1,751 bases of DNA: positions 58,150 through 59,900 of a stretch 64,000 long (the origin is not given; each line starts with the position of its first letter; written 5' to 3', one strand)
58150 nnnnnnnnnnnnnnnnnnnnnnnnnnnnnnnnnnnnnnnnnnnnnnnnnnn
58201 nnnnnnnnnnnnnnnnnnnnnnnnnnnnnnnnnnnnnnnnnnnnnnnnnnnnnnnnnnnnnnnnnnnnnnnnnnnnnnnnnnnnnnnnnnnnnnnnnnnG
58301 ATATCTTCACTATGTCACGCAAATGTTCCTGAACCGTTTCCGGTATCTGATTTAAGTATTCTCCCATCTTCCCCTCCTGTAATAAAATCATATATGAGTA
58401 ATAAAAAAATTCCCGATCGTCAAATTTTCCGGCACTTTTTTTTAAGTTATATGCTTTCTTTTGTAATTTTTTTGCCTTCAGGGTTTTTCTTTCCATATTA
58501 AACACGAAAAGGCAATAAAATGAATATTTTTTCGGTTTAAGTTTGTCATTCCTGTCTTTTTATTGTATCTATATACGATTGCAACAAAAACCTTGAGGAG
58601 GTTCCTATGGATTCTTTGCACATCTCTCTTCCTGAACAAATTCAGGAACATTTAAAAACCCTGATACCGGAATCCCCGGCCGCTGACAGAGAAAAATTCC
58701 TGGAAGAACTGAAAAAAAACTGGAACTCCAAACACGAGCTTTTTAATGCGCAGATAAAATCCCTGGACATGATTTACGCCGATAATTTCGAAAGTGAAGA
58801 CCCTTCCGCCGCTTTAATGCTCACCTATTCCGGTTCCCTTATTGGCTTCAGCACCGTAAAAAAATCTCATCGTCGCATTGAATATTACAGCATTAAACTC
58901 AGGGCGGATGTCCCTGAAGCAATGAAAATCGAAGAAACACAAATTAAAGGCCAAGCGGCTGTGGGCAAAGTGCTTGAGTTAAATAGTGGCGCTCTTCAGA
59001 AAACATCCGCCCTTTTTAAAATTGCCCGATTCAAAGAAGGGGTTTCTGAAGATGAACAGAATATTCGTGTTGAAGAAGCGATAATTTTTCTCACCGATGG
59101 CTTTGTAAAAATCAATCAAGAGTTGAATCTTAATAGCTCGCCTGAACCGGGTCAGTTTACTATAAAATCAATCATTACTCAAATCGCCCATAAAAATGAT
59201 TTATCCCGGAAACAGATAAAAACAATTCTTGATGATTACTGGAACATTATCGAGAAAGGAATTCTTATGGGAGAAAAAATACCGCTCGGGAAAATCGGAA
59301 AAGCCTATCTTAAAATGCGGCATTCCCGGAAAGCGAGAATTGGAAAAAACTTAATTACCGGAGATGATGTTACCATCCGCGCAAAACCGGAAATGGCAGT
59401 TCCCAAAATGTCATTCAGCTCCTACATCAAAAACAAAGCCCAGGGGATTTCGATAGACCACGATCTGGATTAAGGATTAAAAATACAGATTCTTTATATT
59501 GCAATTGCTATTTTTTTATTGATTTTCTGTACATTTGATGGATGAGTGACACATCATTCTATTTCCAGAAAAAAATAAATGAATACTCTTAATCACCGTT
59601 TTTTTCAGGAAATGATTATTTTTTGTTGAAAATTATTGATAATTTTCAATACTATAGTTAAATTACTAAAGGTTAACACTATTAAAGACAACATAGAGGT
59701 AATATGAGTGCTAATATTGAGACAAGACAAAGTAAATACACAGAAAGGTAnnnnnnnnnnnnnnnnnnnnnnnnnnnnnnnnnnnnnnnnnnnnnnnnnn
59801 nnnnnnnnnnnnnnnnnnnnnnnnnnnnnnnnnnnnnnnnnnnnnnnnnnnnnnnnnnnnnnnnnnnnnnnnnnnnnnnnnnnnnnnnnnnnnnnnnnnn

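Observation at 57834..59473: Head-to-head paralog pair defining an unrecognised domain, one copy fused to HU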

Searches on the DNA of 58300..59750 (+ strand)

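Call 68: search_rna_families(source=window, start=58300, end=59750, threshold=evalue, max_evalue=1)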
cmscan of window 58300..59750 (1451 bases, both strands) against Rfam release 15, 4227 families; matches with E-value up to 1: 0.
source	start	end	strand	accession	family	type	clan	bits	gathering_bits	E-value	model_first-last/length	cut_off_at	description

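Call 69: search_rna_families(source=L025, start=9400, end=10100, threshold=evalue, max_evalue=1)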
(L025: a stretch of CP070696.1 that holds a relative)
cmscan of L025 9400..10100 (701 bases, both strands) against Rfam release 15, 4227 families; matches with E-value up to 1: 0.
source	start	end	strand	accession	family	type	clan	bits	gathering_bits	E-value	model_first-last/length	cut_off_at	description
